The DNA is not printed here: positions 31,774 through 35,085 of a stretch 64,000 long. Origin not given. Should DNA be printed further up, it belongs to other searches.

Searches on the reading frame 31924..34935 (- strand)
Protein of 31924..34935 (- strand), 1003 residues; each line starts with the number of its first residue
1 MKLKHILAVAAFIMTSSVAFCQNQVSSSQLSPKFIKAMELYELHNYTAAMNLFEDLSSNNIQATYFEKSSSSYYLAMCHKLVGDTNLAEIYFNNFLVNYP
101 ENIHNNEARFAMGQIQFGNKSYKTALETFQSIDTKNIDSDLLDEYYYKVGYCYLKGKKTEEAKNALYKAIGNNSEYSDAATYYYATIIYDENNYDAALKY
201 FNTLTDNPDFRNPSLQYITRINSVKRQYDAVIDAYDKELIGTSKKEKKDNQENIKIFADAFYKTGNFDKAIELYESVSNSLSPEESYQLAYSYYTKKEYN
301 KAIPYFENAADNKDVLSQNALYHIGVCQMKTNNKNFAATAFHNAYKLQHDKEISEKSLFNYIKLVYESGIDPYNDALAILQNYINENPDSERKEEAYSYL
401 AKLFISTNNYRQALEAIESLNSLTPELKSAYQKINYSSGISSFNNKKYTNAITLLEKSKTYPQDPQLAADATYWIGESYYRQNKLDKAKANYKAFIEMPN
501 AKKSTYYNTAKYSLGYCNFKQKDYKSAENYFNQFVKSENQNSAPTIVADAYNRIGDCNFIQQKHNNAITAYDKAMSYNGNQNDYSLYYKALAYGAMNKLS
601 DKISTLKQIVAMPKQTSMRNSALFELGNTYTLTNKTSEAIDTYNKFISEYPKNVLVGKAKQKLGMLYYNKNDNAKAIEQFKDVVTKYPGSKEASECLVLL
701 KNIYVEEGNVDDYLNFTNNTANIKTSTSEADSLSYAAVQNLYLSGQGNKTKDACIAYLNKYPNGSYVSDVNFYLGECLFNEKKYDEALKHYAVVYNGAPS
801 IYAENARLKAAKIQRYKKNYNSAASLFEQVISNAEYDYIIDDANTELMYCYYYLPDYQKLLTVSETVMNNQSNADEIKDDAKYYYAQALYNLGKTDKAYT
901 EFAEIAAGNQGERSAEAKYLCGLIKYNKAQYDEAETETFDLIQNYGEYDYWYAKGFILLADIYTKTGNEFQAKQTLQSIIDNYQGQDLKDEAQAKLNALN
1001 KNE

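Call 14: find_homologous_proteins(query=window:31924-34935:-, max_evalue=1e-20)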
Query window:31924-34935:- (1003 aa): 201 proteins with E <= 1e-20 among 8000 candidates; the best 120 are listed.
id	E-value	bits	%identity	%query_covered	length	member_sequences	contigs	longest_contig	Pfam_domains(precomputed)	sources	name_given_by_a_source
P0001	0.0e+0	2187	99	100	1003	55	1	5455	PF09976.16,PF23914.2,PF13525.13,PF21545.4,PF13176.13,PF13428.13,PF25064.2,PF14559.13,PF00515.35,PF12895.14,PF13424.13,PF13432.13,PF13181.13,PF07719.24,PF13174.13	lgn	-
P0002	0.0e+0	1321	61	100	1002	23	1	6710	PF25063.1,PF09976.16,PF23914.2,PF13525.13,PF25062.2,PF21545.4,PF13176.13,PF13428.13,PF25064.2,PF13374.13,PF14559.13,PF25575.1,PF17874.8,PF00515.35,PF12895.14,PF13424.13,PF28559.1,PF21033.5,PF13432.13,PF13181.13,PF07719.24,PF13174.13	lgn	-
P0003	0.0e+0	1234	58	100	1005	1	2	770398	PF09976.16,PF25062.2,PF21545.4,PF13176.13,PF13428.13,PF14559.13,PF13371.13,PF00515.35,PF12895.14,PF13424.13,PF13432.13,PF13181.13,PF07719.24,PF13174.13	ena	-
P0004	0.0e+0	1049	51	100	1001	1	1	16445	PF23914.2,PF25062.2,PF21545.4,PF13176.13,PF13428.13,PF14559.13,PF13371.13,PF00515.35,PF12895.14,PF13424.13,PF21033.5,PF13432.13,PF13181.13,PF07719.24,PF13174.13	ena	-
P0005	1.2e-256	873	43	100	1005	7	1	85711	PF09976.16,PF23914.2,PF25058.2,PF21545.4,PF13176.13,PF13428.13,PF25064.2,PF13374.13,PF14559.13,PF13371.13,PF17874.8,PF00515.35,PF12895.14,PF13424.13,PF21033.5,PF14938.13,PF13432.13,PF13181.13,PF07719.24,PF13174.13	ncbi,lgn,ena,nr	ncbi:MAG: tetratricopeptide repeat protein [Bacteroidales bacterium]|nr:tetratricopeptide repeat pro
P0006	1.9e-245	836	43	99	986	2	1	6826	PF09976.16,PF23914.2,PF25058.2,PF21545.4,PF13176.13,PF13428.13,PF25064.2,PF14559.13,PF24575.2,PF00515.35,PF12895.14,PF13424.13,PF13432.13,PF13181.13,PF07719.24,PF13174.13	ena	-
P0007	3.9e-201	689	36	96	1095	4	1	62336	PF25063.1,PF09976.16,PF23914.2,PF13525.13,PF25062.2,PF13414.13,PF10579.15,PF21545.4,PF13176.13,PF17004.12,PF13428.13,PF25064.2,PF13374.13,PF14559.13,PF13371.13,PF00515.35,PF24760.2,PF12895.14,PF13424.13,PF13432.13,PF13181.13,PF07719.24,PF13174.13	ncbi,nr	ncbi:MAG: hypothetical protein CSA95_02090 [Bacteroidetes bacterium]|nr:MAG: hypothetical protein CS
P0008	9.4e-201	688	38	99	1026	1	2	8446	PF09976.16,PF13176.13,PF13428.13,PF14559.13,PF13371.13,PF00515.35,PF12895.14,PF13424.13,PF13432.13,PF13181.13,PF07719.24,PF13174.13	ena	-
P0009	7.7e-199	682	36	100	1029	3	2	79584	PF09976.16,PF23914.2,PF13525.13,PF13414.13,PF25058.2,PF21545.4,PF13176.13,PF13428.13,PF25064.2,PF14559.13,PF13371.13,PF00515.35,PF12895.14,PF13424.13,PF21033.5,PF13432.13,PF13181.13,PF07719.24,PF13174.13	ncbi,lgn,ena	-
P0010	7.5e-198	678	38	97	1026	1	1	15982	PF09976.16,PF21545.4,PF13176.13,PF13428.13,PF14559.13,PF13371.13,PF00515.35,PF12895.14,PF13424.13,PF13432.13,PF13181.13,PF07719.24,PF13174.13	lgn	-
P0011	4.0e-194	666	36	100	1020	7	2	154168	PF09976.16,PF13525.13,PF13414.13,PF25058.2,PF10579.15,PF21545.4,PF13176.13,PF13428.13,PF25064.2,PF14559.13,PF13371.13,PF17874.8,PF00515.35,PF12895.14,PF13424.13,PF28559.1,PF13432.13,PF13181.13,PF14561.13,PF07719.24,PF13174.13,PF20308.5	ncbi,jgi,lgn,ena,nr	ncbi:MAG: tetratricopeptide repeat protein [Bacteroidales bacterium]|nr:tetratricopeptide repeat pro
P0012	1.2e-191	658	36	100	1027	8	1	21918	PF03704.24,PF09976.16,PF23914.2,PF13525.13,PF25062.2,PF13176.13,PF13428.13,PF14559.13,PF13371.13,PF00515.35,PF12895.14,PF13424.13,PF13432.13,PF13181.13,PF07719.24,PF13174.13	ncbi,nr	ncbi:MAG: hypothetical protein C0593_08295 [Marinilabiliales bacterium]|nr:MAG: hypothetical protein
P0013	5.7e-187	642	36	100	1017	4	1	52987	PF09976.16,PF13525.13,PF13414.13,PF21545.4,PF13176.13,PF13428.13,PF25064.2,PF13374.13,PF14559.13,PF00515.35,PF12895.14,PF13424.13,PF13432.13,PF13181.13,PF07719.24,PF13174.13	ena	-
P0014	6.7e-185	635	37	100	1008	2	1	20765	PF09976.16,PF13525.13,PF13176.13,PF13428.13,PF14559.13,PF00515.35,PF12895.14,PF13424.13,PF13432.13,PF13181.13,PF07719.24,PF13174.13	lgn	-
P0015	1.3e-184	634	36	100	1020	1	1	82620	PF09976.16,PF23914.2,PF13525.13,PF21545.4,PF13428.13,PF25064.2,PF13374.13,PF14559.13,PF00515.35,PF12895.14,PF13424.13,PF21033.5,PF13432.13,PF13181.13,PF07719.24,PF13174.13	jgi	jgi:TolA-binding protein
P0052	4.8e-149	517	31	100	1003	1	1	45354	PF09976.16,PF13525.13,PF25058.2,PF23300.4,PF21545.4,PF13176.13,PF13428.13,PF13374.13,PF14559.13,PF19440.6,PF13371.13,PF00515.35,PF12895.14,PF13424.13,PF21033.5,PF13432.13,PF13181.13,PF07719.24,PF13174.13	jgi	jgi:TolA-binding protein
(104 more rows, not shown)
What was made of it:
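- (6) The host clade is sparse: TPR identities drop 99, 61, 58, 51, 43% (call 14) and the atpA 90% cluster has 6 members.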

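Call 15: find_encoding_contigs(protein=P0003, flank=10000, max_places=3)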
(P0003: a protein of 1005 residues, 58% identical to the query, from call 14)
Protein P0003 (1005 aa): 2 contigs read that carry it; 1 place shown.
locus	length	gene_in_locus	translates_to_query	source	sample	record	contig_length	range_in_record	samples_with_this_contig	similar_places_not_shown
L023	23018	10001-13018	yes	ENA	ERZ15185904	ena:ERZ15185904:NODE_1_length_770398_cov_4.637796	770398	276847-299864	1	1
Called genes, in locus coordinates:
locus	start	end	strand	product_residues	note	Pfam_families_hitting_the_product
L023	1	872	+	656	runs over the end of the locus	PF02934:GatB_N, PF02637:GatB_Yqey (weak)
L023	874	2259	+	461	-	PF18195:GatD_N, PF00710:Asparaginase, PF17763:Asparaginase_C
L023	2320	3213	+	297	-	PF00535:Glycos_transf_2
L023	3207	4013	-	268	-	PF00535:Glycos_transf_2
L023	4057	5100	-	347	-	PF01916:DS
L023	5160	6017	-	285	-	PF00491:Arginase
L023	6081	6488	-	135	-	PF11325:DUF3127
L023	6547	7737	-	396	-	PF09640:DUF2027, PF01713:Smr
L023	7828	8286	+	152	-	PF09424:YqeY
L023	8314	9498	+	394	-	PF03051:Peptidase_C1_2, PF00112:Peptidase_C1 (faint), PF03051:Peptidase_C1_2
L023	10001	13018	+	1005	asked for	PF09976:TPR_21 (faint), PF21545:T7SS_EccA1_N (faint), PF25062:ARM_TT21_N (faint), PF07719:TPR_2 (faint), PF13174:TPR_6 (faint), PF13424:TPR_12 (faint), PF13428:TPR_14 (faint), PF12895:ANAPC3 (weak), +6 more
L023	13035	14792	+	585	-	-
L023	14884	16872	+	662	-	PF02518:HATPase_c, PF00204:DNA_gyraseB, PF01751:Toprim, PF00986:DNA_gyraseB_C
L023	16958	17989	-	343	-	PF00710:Asparaginase, PF17763:Asparaginase_C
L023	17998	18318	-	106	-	PF04342:DMT_6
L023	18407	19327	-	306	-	PF00231:ATP-synt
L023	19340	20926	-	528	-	PF02874:ATP-synt_ab_N, PF00006:ATP-synt_ab, PF00306:ATP-synt_ab_C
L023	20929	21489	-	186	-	PF00213:OSCP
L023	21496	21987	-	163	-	PF00430:ATP-synt_B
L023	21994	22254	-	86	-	PF00137:ATP-synt_C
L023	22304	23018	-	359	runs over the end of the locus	PF28541:DUF8433, PF00119:ATP-synt_A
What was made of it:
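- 1..34935 (.): Native core block at about 41% GC. It holds the CCA-adding enzyme, miaA, recQ, fmt, Mur ligases, tRNA-Gly, PPDK, truA, the F-type ATP synthase, asparaginase, gyrB, a 585-aa protein and a 1003-aa TPR protein. The order ATP synthase-asnA-gyrB-585aa-TPR-rnpB is conserved in relative L023 (call 15).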

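Call 16: find_encoding_contigs(protein=P0002, flank=10000, max_places=4)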
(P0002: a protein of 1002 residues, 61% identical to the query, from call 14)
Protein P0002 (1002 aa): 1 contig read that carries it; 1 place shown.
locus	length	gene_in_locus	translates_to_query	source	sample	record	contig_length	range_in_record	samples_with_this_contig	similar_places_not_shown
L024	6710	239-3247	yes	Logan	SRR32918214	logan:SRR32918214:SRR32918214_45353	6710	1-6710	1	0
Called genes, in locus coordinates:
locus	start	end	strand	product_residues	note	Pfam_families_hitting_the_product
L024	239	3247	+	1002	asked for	PF09976:TPR_21 (faint), PF12895:ANAPC3 (faint), PF13181:TPR_8 (faint), PF13525:YfiO (faint), PF21545:T7SS_EccA1_N (faint), PF23914:TPR_CcmH_CycH (faint), PF25064:ARM_TT21_5th (faint), PF28559:TPR_SusR (faint), +14 more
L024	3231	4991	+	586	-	-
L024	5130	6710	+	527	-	?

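Call 34: find_homologous_proteins(query=L023:6547-7737:-, max_evalue=1e-30)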
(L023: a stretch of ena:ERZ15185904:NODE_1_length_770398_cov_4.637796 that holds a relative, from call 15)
Query L023:6547-7737:- (396 aa): 324 proteins with E <= 1e-30 among 3616 candidates; the best 120 are listed.
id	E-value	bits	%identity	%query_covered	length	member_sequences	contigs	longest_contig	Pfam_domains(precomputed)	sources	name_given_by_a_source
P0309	1.9e-260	881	100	100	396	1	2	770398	PF09640.16,PF01713.28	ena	-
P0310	1.0e-182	625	70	99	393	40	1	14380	PF09640.16,PF01713.28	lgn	-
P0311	3.6e-178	611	68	99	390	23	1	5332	PF09640.16,PF01713.28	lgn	-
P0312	3.0e-143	496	56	99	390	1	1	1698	PF09640.16,PF01713.28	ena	-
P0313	1.4e-135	470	56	98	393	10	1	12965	PF09640.16,PF01713.28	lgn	-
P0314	3.4e-131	456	55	99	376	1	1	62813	PF09640.16,PF01713.28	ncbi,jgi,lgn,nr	ncbi:MAG: Smr/MutS family protein [Bacteroidales bacterium]|jgi:hypothetical protein|nr:Smr/MutS fam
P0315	1.5e-127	444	52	98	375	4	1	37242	PF09640.16,PF01713.28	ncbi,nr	ncbi:DUF2027 domain-containing protein [Bacteroidales bacterium OttesenSCG-928-K03]|nr:DUF2027 domai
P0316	1.1e-126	441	52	99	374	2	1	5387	PF09640.16,PF01713.28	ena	-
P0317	4.9e-110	386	49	99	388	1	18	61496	PF09640.16,PF01713.28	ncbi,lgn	-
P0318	6.7e-109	383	48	99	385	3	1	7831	PF09640.16,PF01713.28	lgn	-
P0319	1.4e-68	250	38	100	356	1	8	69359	PF09640.16,PF01713.28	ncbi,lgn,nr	ncbi:MAG: DUF2027 domain-containing protein [Bacteroidales bacterium]|nr:DUF2027 domain-containing p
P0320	7.6e-68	247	37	98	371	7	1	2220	PF09640.16,PF01713.28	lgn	-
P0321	9.1e-68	247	38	98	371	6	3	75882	PF09640.16,PF01713.28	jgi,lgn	jgi:hypothetical protein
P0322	3.3e-66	242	37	100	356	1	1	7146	PF09640.16,PF01713.28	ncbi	-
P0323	5.4e-66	241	36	100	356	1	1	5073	PF09640.16,PF01713.28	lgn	-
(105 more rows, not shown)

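Call 35: find_encoding_contigs(protein=P0310, flank=10000, max_places=6)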
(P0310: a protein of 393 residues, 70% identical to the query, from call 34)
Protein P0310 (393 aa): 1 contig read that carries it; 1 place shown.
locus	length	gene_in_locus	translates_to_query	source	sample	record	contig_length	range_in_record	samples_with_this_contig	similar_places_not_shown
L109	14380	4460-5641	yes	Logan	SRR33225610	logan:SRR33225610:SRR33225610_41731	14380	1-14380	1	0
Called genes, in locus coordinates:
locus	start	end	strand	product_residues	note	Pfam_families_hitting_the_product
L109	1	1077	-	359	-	?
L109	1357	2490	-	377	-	PF00578:AhpC-TSA (weak), PF18962:Por_Secre_tail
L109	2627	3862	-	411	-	PF03051:Peptidase_C1_2, PF00112:Peptidase_C1 (faint), PF03051:Peptidase_C1_2 (weak)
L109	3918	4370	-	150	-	PF09424:YqeY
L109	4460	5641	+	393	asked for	PF09640:DUF2027, PF01713:Smr (weak)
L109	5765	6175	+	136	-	PF11325:DUF3127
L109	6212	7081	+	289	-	PF00491:Arginase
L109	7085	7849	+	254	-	PF00535:Glycos_transf_2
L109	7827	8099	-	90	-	PF00550:PP-binding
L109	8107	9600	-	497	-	PF00501:AMP-binding, PF23562:AMP-binding_C_3 (weak)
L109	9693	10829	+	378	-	PF00583:Acetyltransf_1 (faint)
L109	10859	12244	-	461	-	PF18195:GatD_N, PF00710:Asparaginase, PF17763:Asparaginase_C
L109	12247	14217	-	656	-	PF02934:GatB_N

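Call 38: list_cluster_members(proteins=[P0310, L109:2627-3862:-, L109:1357-2490:-, L015:864-3371:-, L015:3388-4524:-])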
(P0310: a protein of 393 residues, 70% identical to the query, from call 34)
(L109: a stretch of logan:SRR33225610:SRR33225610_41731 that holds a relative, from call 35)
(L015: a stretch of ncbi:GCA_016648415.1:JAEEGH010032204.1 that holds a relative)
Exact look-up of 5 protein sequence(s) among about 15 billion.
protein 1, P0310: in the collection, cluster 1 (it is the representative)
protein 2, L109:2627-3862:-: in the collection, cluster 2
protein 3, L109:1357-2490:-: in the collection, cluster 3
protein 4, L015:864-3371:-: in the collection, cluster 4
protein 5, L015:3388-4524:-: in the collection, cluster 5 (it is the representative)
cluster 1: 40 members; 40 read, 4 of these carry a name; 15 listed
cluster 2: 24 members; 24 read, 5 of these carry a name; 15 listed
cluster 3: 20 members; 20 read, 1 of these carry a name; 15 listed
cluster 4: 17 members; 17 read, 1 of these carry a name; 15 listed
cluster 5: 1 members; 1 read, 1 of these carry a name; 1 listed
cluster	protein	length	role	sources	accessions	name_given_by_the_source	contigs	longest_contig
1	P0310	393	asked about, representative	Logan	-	-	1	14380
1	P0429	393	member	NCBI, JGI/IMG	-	hypothetical protein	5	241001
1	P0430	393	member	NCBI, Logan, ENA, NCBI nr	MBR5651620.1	MAG: Smr/MutS family protein [Bacteroidales bacterium] | Smr/MutS family protein [Bacteroidales bacterium]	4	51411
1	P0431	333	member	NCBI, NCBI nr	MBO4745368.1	MAG: DUF2027 domain-containing protein, partial [Bacteroidales bacterium] | DUF2027 domain-containing protein [Bacteroidales bacterium]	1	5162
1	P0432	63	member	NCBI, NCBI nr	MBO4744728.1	MAG: Smr/MutS family protein, partial [Bacteroidales bacterium] | Smr/MutS family protein [Bacteroidales bacterium]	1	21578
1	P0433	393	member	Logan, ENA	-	-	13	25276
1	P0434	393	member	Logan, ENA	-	-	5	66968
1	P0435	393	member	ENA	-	-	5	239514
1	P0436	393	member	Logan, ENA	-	-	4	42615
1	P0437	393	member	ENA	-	-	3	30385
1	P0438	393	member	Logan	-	-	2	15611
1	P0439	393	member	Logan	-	-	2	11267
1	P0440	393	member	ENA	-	-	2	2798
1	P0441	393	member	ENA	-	-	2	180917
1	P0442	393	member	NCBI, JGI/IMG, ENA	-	-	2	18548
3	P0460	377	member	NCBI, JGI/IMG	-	hypothetical protein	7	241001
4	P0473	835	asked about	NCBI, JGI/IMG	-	outer membrane receptor protein involved in Fe transport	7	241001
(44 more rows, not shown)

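Call 39: find_encoding_contigs(protein=P0441, flank=10000, max_places=3)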
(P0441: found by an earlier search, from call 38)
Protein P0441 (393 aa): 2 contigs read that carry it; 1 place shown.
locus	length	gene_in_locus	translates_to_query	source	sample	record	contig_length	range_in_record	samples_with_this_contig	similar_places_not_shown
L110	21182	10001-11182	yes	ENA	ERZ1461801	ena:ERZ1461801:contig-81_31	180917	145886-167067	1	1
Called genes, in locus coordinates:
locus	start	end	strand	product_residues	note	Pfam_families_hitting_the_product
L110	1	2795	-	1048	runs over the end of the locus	PF00873:ACR_tran, PF03176:MMPL, PF02355:SecD_SecF_C (faint), PF03176:MMPL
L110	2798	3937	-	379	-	PF25917:BSH_RND, PF25973:BSH_CzcB (weak), PF25876:HH_MFP_RND (faint), PF25944:Beta-barrel_RND, PF25989:YknX_C (weak)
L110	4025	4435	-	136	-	PF02566:OsmC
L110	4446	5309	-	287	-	PF01791:DeoC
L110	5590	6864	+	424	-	PF13173:AAA_14, PF13635:DUF4143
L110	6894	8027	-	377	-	PF00578:AhpC-TSA (weak), PF18962:Por_Secre_tail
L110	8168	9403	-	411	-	PF03051:Peptidase_C1_2, PF00112:Peptidase_C1 (faint), PF03051:Peptidase_C1_2 (weak)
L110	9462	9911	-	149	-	PF09424:YqeY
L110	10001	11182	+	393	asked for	PF09640:DUF2027, PF01713:Smr (weak)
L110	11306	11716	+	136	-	PF11325:DUF3127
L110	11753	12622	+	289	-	PF00491:Arginase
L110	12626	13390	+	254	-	PF00535:Glycos_transf_2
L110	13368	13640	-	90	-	PF00550:PP-binding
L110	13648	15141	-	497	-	PF00501:AMP-binding, PF23562:AMP-binding_C_3 (weak)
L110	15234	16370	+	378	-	PF00583:Acetyltransf_1 (faint)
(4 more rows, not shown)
